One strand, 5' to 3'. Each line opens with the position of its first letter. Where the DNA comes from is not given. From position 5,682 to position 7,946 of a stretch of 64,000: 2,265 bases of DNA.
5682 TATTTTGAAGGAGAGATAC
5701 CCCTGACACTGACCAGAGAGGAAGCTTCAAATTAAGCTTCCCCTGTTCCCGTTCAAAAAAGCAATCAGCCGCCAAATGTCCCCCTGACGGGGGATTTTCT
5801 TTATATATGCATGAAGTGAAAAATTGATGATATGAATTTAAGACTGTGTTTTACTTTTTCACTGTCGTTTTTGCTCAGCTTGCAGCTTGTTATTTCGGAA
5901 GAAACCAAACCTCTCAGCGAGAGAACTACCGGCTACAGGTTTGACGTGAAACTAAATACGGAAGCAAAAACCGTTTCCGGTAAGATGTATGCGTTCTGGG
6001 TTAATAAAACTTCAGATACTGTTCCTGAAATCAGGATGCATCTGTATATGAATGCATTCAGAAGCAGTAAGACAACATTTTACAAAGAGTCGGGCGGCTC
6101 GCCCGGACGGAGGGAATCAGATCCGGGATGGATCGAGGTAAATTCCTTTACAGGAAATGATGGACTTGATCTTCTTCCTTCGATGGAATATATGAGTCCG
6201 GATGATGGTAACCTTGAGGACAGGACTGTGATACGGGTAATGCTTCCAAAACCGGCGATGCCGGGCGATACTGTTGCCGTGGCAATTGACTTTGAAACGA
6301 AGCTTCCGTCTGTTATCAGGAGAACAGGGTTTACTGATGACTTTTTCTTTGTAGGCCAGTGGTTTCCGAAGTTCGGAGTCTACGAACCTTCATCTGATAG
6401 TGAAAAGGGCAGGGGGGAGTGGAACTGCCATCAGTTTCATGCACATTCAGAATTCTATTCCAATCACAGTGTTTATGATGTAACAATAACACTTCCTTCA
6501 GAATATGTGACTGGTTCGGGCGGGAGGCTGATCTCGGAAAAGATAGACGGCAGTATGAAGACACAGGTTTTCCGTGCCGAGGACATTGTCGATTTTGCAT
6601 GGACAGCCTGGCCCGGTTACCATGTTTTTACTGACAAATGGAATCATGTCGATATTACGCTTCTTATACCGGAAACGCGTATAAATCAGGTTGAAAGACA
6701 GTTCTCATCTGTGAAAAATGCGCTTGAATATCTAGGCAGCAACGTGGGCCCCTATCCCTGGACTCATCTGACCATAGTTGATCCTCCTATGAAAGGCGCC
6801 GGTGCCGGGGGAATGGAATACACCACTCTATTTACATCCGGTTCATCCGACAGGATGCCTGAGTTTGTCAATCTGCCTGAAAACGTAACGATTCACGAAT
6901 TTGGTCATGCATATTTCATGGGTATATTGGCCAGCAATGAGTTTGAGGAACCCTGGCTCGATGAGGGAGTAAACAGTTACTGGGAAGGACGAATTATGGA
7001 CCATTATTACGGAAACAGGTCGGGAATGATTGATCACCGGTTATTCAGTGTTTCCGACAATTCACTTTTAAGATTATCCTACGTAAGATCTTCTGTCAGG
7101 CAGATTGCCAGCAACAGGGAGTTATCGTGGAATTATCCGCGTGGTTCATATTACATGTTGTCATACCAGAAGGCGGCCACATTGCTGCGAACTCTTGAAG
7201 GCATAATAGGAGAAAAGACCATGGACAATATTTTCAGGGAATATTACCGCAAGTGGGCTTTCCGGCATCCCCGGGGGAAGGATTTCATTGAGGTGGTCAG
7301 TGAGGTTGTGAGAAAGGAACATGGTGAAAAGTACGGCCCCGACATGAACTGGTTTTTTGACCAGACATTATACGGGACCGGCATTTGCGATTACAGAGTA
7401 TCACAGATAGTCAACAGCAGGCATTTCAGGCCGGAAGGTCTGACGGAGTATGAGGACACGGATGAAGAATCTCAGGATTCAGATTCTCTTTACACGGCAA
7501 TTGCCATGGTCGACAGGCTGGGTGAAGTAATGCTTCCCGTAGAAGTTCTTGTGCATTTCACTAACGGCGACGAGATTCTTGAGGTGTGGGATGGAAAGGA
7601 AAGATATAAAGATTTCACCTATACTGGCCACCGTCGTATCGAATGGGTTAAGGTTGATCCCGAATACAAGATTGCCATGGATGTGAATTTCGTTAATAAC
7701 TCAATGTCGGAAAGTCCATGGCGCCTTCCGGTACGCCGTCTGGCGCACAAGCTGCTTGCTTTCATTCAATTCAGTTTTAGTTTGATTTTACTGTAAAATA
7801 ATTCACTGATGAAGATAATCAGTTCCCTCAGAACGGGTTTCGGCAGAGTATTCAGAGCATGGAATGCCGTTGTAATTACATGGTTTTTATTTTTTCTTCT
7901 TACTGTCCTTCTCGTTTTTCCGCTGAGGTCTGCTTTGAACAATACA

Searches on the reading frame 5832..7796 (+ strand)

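Call 15: search_protein_families(library=pfam, proteins=[window:5832-7796:+], max_evalue=0.00001)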
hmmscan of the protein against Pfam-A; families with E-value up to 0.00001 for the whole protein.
window:5832-7796:+ (654 aa): 1 family
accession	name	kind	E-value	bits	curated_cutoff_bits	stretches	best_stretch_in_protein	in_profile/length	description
PF01433.26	Peptidase_M1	-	2.4e-14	53.9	27.7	1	306-494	19-208/218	Peptidase family M1 domain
